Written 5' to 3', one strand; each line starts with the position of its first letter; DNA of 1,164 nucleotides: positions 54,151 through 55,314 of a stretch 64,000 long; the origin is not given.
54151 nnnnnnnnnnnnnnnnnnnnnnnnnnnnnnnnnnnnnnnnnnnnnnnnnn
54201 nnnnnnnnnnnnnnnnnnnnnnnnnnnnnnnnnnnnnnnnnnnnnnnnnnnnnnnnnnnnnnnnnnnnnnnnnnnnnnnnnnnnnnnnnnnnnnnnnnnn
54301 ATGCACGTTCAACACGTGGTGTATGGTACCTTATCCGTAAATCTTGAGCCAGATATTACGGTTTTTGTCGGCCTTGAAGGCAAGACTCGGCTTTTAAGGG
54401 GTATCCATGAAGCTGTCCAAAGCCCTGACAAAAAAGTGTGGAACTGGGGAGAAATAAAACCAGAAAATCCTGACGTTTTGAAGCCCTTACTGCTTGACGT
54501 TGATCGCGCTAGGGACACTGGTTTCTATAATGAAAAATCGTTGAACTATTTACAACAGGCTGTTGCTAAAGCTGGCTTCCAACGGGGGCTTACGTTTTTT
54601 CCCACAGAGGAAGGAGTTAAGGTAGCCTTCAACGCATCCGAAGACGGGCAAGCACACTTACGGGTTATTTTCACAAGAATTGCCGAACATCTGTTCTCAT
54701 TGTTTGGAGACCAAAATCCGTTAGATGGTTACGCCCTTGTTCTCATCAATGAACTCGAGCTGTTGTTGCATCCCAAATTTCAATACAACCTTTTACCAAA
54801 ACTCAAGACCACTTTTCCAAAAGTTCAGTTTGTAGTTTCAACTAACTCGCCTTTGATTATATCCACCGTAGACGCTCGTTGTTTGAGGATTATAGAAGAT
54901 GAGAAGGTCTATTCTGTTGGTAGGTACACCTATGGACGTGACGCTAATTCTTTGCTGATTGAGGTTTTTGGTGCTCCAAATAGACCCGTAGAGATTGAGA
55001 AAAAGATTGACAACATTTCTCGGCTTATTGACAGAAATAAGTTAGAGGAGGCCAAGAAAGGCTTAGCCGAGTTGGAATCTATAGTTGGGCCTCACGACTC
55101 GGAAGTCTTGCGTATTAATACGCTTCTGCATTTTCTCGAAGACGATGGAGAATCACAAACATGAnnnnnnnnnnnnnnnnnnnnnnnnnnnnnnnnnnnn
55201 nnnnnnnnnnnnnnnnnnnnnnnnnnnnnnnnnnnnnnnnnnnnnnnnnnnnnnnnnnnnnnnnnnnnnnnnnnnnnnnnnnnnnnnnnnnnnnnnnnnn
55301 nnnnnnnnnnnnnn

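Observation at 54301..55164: ABC/AAA_21-like ATPase with non-canonical Walker A and B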

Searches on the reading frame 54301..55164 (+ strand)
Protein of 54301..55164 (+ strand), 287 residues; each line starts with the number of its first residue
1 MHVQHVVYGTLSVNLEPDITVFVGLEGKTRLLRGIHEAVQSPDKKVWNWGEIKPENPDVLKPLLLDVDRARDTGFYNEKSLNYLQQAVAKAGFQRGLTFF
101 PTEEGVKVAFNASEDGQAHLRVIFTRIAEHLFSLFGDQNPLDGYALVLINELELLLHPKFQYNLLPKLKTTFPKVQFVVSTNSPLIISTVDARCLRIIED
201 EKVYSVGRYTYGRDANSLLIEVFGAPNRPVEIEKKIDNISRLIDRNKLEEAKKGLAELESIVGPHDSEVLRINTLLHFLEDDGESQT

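Call 3: search_protein_families(library=pfam, proteins=[window:54301-55164:+], max_evalue=1)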
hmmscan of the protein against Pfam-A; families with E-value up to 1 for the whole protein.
window:54301-55164:+ (287 aa): 4 families
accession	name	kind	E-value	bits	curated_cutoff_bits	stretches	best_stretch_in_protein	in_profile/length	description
PF13304.12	AAA_21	-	0.00024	21.7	27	1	140-188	258-304/304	AAA domain, putative AbiEii toxin, Type IV TA system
PF13175.12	AAA_15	-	0.00093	19.3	32.1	1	144-187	329-374/374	AAA ATPase domain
PF09840.14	DUF2067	-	0.032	14.3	24.9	1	198-258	16-71/187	Uncharacterized protein conserved in archaea (DUF2067)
PF05047.22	L51_S25_CI-B8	-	0.078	13.5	26.6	1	159-183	3-27/52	Mitochondrial ribosomal protein L51 / S25 / CI-B8 domain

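Call 4: search_protein_families(library=phrogs, proteins=[window:54301-55164:+], max_evalue=0.1)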
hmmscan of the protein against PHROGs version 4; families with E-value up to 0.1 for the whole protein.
window:54301-55164:+ (287 aa): 7 families
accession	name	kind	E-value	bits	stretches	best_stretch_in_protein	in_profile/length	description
phrog_9802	-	unknown function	6.7e-18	65.9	1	138-252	279-390/438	-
phrog_8323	-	unknown function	6.7e-17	62.2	1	109-266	286-455/623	-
phrog_7507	-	unknown function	6.3e-06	26.8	1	146-192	409-455/483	-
phrog_4747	-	unknown function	0.00018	21.7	1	112-196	303-388/610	-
phrog_3940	-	unknown function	0.0048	16.7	1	143-191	253-303/537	-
phrog_8066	-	unknown function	0.061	13.2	0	145-225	385-459/522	-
phrog_14430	-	unknown function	0.096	12.9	0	145-204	339-399/444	-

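Call 5: search_protein_families(library=padloc, proteins=[window:54301-55164:+], max_evalue=1)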
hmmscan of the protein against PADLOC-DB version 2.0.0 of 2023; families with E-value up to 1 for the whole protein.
window:54301-55164:+ (287 aa): 84 families (the best 25 are shown)
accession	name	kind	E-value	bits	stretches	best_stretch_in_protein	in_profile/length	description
PDLC00271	PtuA1|PtuA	-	2.3e-44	150.6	1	123-284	257-419/421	AAA ATPase domain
PDLC00286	PtuA1|PtuA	-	1.1e-39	134.4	1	115-284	118-287/289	AAA ATPase domain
PDLC02913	ATPase_I-A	-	3.6e-39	133.3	1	102-277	321-501/508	-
PDLC00299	PtuA1|PtuA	-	3.1e-37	126.7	1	115-278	348-521/535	AAA ATPase domain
PDLC00277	PtuA1|PtuA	-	7.7e-37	125.5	2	103-277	241-416/423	AAA ATPase domain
PDLC00275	PtuA1|PtuA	-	9.3e-35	118.6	1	107-277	168-341/348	AAA ATPase domain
PDLC00278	PtuA1|PtuA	-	7.3e-34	115.8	1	133-279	277-428/436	AAA ATPase domain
PDLC00298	PtuA1|PtuA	-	1e-33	115.1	1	145-278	283-416/423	AAA ATPase domain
PDLC00311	PtuA1|PtuA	-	3.8e-29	100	1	137-275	301-446/455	AAA ATPase domain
PDLC00272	PtuA1|PtuA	-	1.3e-27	94.8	1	132-280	289-444/444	AAA ATPase domain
PDLC00284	PtuA1|PtuA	-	2.2e-27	94.1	1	137-275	385-533/545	AAA ATPase domain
PDLC00310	PtuA1|PtuA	-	6.1e-26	89.5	1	133-278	280-433/443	AAA ATPase domain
PDLC00304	PtuA1|PtuA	-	9.6e-22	75.7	1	100-268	245-420/444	AAA ATPase domain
PDLC00267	PtuA1|PtuA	-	1.1e-18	65.6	1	115-202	256-344/438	AAA ATPase domain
PDLC00295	PtuA1|PtuA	-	1.9e-17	61.5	1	107-262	253-418/451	AAA ATPase domain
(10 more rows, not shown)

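Call 6: search_protein_families(library=ncbifam, proteins=[window:54301-55164:+], max_evalue=1)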
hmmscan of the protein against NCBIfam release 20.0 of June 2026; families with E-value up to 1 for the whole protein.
window:54301-55164:+ (287 aa): 2 families
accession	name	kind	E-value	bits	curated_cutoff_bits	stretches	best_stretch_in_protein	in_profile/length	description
NF041760.1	PtuA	equivalog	1.2e-32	113.5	500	1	103-276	335-518/524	retron Ec78 anti-phage system effector ATPase PtuA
TIGR00540.1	TPR_hemY_coli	hypoth_equivalog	0.15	10.8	142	1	214-277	135-196/385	heme biosynthesis-associated TPR protein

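Call 7: search_solved_structures(query=window:54301-55164:+, max_evalue=10, show_alignments=3)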
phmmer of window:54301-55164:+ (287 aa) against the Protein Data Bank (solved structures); distinct sequences matched with E-value up to 10: 17.
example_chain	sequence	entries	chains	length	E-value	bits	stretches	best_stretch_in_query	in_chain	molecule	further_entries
22bu_B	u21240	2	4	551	1.8e-19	73.2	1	112-277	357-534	AAA family ATPase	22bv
22et_E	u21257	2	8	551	4.7e-19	71.9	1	112-277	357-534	PtuA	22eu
9e8z_C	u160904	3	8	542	8.4e-19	71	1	113-274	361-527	Retron Ec83 probable ATPase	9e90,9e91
9kjx_B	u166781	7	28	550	3e-18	69.2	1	102-200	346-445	AAA family ATPase | Retron I-A effector PtuA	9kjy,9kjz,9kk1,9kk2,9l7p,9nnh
9u9y_A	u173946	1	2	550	5.2e-18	68.4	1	102-200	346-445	AAA family ATPase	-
9n69_A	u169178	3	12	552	6.2e-18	68.2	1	126-211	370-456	AAA family ATPase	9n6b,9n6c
9nnb_C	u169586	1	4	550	7.8e-18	67.9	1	102-200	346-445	Retron I-A effector PtuA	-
9vkz_A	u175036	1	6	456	1.2e-17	67.3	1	102-198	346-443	Retron Ec78 probable ATPase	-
9o4a_A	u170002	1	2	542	1.5e-17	66.9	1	113-274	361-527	Retron Ec83 probable ATPase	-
9vh1_D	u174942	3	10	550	1.6e-17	66.8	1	102-199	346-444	Retron Ec78 probable ATPase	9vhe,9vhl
9nnk_C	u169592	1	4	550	3.8e-17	65.6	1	105-200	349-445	Retreon I-A effector PtuA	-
8ee4_A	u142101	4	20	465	1.9e-15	60.1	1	141-267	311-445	PtuA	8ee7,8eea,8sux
8v45_A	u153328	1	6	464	0.021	17.2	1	68-189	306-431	AriA antitoxin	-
8ux9_B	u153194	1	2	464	0.021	17.2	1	68-189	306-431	AriA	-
8v46_A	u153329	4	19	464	0.056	15.8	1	68-189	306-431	AriA antitoxin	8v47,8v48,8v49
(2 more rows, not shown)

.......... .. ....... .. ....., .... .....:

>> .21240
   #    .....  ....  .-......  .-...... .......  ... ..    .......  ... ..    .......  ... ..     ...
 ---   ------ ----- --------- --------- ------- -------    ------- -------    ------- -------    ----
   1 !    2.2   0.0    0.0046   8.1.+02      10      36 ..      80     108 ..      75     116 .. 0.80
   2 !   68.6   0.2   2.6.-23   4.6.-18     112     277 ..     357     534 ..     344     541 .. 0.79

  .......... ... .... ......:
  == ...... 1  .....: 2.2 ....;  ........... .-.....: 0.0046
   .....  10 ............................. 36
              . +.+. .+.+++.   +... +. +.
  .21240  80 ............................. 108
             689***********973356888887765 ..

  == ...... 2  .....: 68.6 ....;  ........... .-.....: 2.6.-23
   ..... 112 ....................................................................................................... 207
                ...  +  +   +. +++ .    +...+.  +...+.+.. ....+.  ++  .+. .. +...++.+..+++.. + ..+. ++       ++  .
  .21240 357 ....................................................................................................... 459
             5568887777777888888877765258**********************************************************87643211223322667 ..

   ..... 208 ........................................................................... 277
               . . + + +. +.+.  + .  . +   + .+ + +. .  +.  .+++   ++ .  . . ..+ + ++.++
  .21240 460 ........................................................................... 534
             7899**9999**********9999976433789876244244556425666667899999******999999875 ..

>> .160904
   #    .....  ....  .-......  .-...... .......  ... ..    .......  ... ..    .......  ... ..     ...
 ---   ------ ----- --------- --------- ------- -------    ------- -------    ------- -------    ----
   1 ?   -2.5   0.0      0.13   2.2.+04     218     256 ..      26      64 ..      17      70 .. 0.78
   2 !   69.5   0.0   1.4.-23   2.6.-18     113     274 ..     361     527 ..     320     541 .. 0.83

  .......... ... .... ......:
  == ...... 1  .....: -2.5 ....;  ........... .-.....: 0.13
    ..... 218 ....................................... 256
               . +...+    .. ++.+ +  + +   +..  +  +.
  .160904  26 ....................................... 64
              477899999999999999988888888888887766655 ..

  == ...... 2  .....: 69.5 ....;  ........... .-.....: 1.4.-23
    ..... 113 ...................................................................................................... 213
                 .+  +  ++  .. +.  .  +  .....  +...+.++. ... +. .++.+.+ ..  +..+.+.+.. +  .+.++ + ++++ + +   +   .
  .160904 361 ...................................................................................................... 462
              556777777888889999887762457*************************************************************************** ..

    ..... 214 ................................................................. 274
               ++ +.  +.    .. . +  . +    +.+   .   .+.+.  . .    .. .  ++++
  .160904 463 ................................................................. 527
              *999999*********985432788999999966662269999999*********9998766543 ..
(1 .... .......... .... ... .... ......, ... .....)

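Call 9: find_homologous_proteins(query=window:54301-55164:+, max_evalue=0.001)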
Query window:54301-55164:+ (287 aa): 5 proteins with E <= 0.001 among 1150 candidates.
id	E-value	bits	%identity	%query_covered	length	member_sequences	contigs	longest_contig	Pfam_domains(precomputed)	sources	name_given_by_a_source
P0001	1.4e-187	640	100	100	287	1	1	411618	-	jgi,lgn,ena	-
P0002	4.1e-161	553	88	99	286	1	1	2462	PF13304.13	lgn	-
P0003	3.0e-22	97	30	86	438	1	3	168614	PF13514.13,PF13175.13,PF13476.13,PF13555.13,PF02463.26,PF13304.13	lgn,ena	-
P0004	3.9e-21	94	30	86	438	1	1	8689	PF13514.13,PF13175.13,PF13476.13,PF13555.13,PF02463.26,PF13304.13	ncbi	-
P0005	8.2e-14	70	33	56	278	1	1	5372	PF13175.13,PF02463.26,PF13304.13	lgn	-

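Call 12: find_encoding_contigs(protein=P0002, flank=10000)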
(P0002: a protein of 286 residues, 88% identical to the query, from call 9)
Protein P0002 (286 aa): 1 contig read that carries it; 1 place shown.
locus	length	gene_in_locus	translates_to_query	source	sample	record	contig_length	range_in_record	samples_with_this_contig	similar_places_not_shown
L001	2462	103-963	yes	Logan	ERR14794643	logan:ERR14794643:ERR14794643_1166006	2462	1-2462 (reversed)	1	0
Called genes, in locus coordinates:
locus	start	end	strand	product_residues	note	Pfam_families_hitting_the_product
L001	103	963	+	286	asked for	PF13304:AAA_21 (weak)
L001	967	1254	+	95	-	-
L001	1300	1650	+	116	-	-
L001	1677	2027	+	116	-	-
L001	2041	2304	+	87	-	-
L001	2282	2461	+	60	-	?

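Call 13: find_encoding_contigs(protein=P0003, flank=8000, max_places=3)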
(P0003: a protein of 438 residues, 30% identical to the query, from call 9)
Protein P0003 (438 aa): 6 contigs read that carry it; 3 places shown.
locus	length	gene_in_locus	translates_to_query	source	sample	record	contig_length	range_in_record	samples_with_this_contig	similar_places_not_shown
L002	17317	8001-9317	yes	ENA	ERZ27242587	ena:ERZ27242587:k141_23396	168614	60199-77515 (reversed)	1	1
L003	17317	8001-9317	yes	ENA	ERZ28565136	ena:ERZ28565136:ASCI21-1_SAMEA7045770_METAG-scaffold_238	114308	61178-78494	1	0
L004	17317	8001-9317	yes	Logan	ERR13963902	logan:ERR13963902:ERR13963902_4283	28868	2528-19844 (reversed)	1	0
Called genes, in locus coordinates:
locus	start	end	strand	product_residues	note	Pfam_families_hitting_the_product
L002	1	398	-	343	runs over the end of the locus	PF00356:LacI, PF01381:HTH_3 (weak), PF00532:Peripla_BP_1, PF13407:Peripla_BP_4, PF13377:Peripla_BP_3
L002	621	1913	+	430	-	PF01547:SBP_bac_1, PF13416:SBP_bac_8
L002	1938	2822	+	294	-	PF00528:BPD_transp_1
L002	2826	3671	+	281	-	PF00528:BPD_transp_1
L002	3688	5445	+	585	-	PF02903:Alpha-amylase_N, PF00128:Alpha-amylase, PF16657:Malt_amylase_C (weak)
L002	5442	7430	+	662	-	PF00128:Alpha-amylase, PF00686:CBM_20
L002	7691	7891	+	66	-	PF13443:HTH_26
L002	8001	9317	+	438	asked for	PF02463:SMC_N, PF13175:AAA_15, PF13476:AAA_23, PF13514:AAA_27 (faint), PF13555:AAA_29, PF13175:AAA_15 (weak), PF13304:AAA_21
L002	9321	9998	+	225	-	-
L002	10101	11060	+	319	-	PF11185:DUF2971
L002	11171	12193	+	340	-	PF13306:LRR_5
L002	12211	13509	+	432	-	PF09967:DUF2201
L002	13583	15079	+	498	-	PF13401:AAA_22 (faint), PF00004:AAA, PF07728:AAA_5 (weak)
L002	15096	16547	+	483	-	PF17767:NAPRTase_N, PF04095:NAPRTase, PF17956:NAPRTase_C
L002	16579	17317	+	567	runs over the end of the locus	PF20446:ABC_N, PF09818:ABC_ATPase, PF21117:MRB1590_C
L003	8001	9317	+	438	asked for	PF02463:SMC_N, PF13175:AAA_15, PF13476:AAA_23, PF13514:AAA_27 (faint), PF13555:AAA_29, PF13175:AAA_15 (weak), PF13304:AAA_21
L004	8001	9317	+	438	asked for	PF02463:SMC_N, PF13175:AAA_15, PF13476:AAA_23, PF13514:AAA_27 (faint), PF13555:AAA_29, PF13175:AAA_15 (weak), PF13304:AAA_21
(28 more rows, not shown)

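Call 14: find_encoding_contigs(protein=P0005, flank=8000, max_places=3)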
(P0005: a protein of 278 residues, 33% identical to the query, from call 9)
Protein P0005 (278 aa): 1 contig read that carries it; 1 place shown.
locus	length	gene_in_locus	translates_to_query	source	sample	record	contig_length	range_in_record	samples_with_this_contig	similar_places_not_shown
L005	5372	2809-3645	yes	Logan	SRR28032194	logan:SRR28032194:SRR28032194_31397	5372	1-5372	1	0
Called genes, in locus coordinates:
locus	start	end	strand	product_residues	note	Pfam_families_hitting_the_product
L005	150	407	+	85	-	-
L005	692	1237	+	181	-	PF00929:RNase_T (weak), PF16473:Rv2179c-like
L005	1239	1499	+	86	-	-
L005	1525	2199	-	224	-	-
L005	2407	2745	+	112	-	-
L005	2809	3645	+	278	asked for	PF02463:SMC_N (faint), PF13175:AAA_15 (weak), PF13304:AAA_21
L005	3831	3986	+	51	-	-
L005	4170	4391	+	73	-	-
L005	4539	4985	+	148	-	-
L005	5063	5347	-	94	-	-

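Call 16: search_protein_families(library=padloc, proteins=[L002:9321-9998:+, P0003, P0005, L005:3831-3986:+, L005:2407-2745:+, L001:967-1254:+], max_evalue=0.01)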
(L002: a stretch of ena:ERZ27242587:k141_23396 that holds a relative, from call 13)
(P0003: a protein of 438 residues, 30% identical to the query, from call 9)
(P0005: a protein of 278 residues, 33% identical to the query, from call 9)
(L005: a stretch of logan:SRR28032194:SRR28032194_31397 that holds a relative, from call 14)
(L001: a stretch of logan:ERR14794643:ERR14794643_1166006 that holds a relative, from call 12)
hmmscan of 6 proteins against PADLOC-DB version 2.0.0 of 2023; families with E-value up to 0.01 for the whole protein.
L002:9321-9998:+ (225 aa): 30 families (the best 25 are shown)
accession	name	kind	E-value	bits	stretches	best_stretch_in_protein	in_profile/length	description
PDLC00322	PtuB1|PtuB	-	7.7e-70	233.1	1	1-223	1-212/215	Unknown function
PDLC00332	PtuB1|PtuB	-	4e-32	109.8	1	1-223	1-211/212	Unknown function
PDLC02924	HNH_I-A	-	1.7e-28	98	1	1-214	1-195/198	-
PDLC00314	PtuB1|PtuB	-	1e-25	88.7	1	1-158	1-154/156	Unknown function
PDLC00338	PtuB1|PtuB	-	2.7e-19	67.7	1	4-115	4-121/261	Unknown function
PDLC00346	PtuB1|PtuB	-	4e-19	67.4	1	3-222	3-212/214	Unknown function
PDLC00355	PtuB1|PtuB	-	1.6e-17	62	1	3-113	3-119/263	Unknown function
PDLC00344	PtuB1|PtuB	-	1.7e-15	55.3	1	3-170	3-158/213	Unknown function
PDLC00320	PtuB1|PtuB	-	1e-13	49.5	1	4-159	1-148/202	Unknown function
PDLC00349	PtuB1|PtuB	-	1.8e-13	49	1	4-209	4-236/260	Unknown function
PDLC00326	PtuB1|PtuB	-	1.9e-12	45.5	1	1-176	1-168/197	Unknown function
PDLC00324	PtuB1|PtuB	-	5e-11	40.7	1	1-216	1-201/209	Unknown function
PDLC00292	PtuA1|PtuA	-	2.7e-07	27.4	1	24-221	36-244/726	AAA ATPase domain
PDLC00288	PtuA1|PtuA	-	1.1e-06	25.6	1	35-200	53-227/733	AAA ATPase domain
PDLC00356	PtuB1|PtuB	-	1.4e-06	26.1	1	6-139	7-128/196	Unknown function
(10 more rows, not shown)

P0003 (438 aa): 196 families (the best 25 are shown)
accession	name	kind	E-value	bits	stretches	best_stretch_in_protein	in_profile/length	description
PDLC00298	PtuA1|PtuA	-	2.3e-172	571.9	1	1-438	1-422/423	AAA ATPase domain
PDLC00278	PtuA1|PtuA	-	1.3e-135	451.1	1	1-435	1-430/436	AAA ATPase domain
PDLC00310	PtuA1|PtuA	-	3.8e-110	367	1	1-434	1-435/443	AAA ATPase domain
PDLC00275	PtuA1|PtuA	-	2.1e-108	360.8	1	93-437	13-347/348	AAA ATPase domain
PDLC00277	PtuA1|PtuA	-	3.2e-99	331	1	1-438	1-423/423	AAA ATPase domain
PDLC00271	PtuA1|PtuA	-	3.5e-94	314.7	1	1-436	1-417/421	AAA ATPase domain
PDLC00311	PtuA1|PtuA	-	1.4e-82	276.2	1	1-433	1-450/455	AAA ATPase domain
PDLC02913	ATPase_I-A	-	1.1e-81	273.5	2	198-435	277-505/508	-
PDLC00267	PtuA1|PtuA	-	3.7e-81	271.5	1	1-381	1-369/438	AAA ATPase domain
PDLC00299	PtuA1|PtuA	-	7.5e-80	267.4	2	199-435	289-524/535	AAA ATPase domain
PDLC00284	PtuA1|PtuA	-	7e-59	198.1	2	256-433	352-537/545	AAA ATPase domain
PDLC00272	PtuA1|PtuA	-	2.5e-58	196.1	1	3-430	1-440/444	AAA ATPase domain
PDLC00286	PtuA1|PtuA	-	4.6e-51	171.7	1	134-432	2-281/289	AAA ATPase domain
PDLC00304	PtuA1|PtuA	-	5.4e-42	142.5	1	3-420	12-418/444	AAA ATPase domain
PDLC00279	PtuA1|PtuA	-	2.8e-38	130.1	2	258-423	229-400/416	AAA ATPase domain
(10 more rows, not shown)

P0005 (278 aa): 104 families (the best 25 are shown)
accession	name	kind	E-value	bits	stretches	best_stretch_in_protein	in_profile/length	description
PDLC00271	PtuA1|PtuA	-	8.8e-46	155.3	3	134-274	282-415/421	AAA ATPase domain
PDLC02913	ATPase_I-A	-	1.6e-39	134.4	3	134-272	367-502/508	-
PDLC00299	PtuA1|PtuA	-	5.7e-39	132.5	3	134-274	381-523/535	AAA ATPase domain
PDLC00277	PtuA1|PtuA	-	1.3e-37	128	1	65-273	207-418/423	AAA ATPase domain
PDLC00284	PtuA1|PtuA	-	1.9e-36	124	1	61-274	312-538/545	AAA ATPase domain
PDLC00278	PtuA1|PtuA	-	4e-34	116.6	3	134-272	291-427/436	AAA ATPase domain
PDLC00286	PtuA1|PtuA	-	7.1e-33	112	1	45-276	53-285/289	AAA ATPase domain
PDLC00275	PtuA1|PtuA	-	1.4e-32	111.4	2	134-271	211-341/348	AAA ATPase domain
PDLC00298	PtuA1|PtuA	-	3e-31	106.9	2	130-271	270-415/423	AAA ATPase domain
PDLC00272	PtuA1|PtuA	-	2.4e-26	90.7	2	134-274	304-444/444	AAA ATPase domain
PDLC00305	PtuA1|PtuA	-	4.1e-26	90.2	2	98-257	198-373/392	AAA ATPase domain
PDLC00310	PtuA1|PtuA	-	2.1e-25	87.7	2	134-266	294-427/443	AAA ATPase domain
PDLC00304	PtuA1|PtuA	-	6.4e-25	86.2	1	130-257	288-415/444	AAA ATPase domain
PDLC00311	PtuA1|PtuA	-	2.9e-23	80.6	2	131-271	308-448/455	AAA ATPase domain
PDLC00289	PtuA1|PtuA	-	3.2e-23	80.4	2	83-256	200-377/404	AAA ATPase domain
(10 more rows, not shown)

L005:3831-3986:+ (51 aa): 0 families

L005:2407-2745:+ (112 aa): 0 families

L001:967-1254:+ (95 aa): 0 families

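Call 17: search_dna_similar(query=window:54301-55164:+, collection=phages, mode=protein, max_evalue=0.001, max_rows=30)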
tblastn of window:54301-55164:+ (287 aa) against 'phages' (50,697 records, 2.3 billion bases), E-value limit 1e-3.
Records with a match: 4; places in all: 4; records where one place covers at least 80% of the query: 0.
Best place of each record, by identity: <60% 4.
By first word of the organism name: Bacteriophage 3; Vibrio 1.
By host as written in the record: - 3; Vibrio cyclitrophicus 10N.261.55.B9 1.
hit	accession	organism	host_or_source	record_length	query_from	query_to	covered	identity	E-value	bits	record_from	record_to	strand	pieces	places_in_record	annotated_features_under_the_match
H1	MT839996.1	Bacteriophage sp.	human fecal samples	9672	69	244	61%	28.9%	6e-8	59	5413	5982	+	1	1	record has no annotation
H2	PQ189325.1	Vibrio phage 10N.261.55.B9_PE001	Vibrio cyclitrophicus 10N.261.55.B9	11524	97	229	46%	33.6%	4e-10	66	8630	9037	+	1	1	hypothetical protein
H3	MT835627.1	Bacteriophage sp.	human fecal samples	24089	157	269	39%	36.3%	3e-10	67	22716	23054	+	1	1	record has no annotation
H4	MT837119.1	Bacteriophage sp.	human fecal samples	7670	157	268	39%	30.4%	1e-6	56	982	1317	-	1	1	record has no annotation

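Call 18: search_protein_representatives(protein=window:54301-55164:+)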
Query: 287 residues. Proteins with E-value up to 0.001 (for the whole library): 7548; up to 1e-10: 2296; up to 1e-30: 26. The best 150 are listed.
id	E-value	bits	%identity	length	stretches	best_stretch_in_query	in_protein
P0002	1.3e-161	552.7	88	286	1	1-284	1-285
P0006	2.6e-40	154.8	44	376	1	70-280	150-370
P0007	3.5e-38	147.8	35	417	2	42-284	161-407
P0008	1.2e-36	142.7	40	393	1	100-279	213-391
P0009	5.9e-36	140.5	47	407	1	98-280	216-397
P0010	3.6e-34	134.6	36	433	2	104-275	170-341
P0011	1.7e-33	132.4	35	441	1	54-284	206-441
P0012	7.0e-33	130.4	40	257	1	104-280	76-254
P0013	8.0e-33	130.2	39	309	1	96-279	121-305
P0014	8.5e-33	130.1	39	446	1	104-280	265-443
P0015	8.7e-33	130.1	38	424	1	91-284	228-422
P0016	1.4e-32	129.4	38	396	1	89-280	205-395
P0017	2.3e-32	128.7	46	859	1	138-281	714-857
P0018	3.1e-32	128.3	40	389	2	110-279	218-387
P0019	3.6e-32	128.1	35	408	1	51-281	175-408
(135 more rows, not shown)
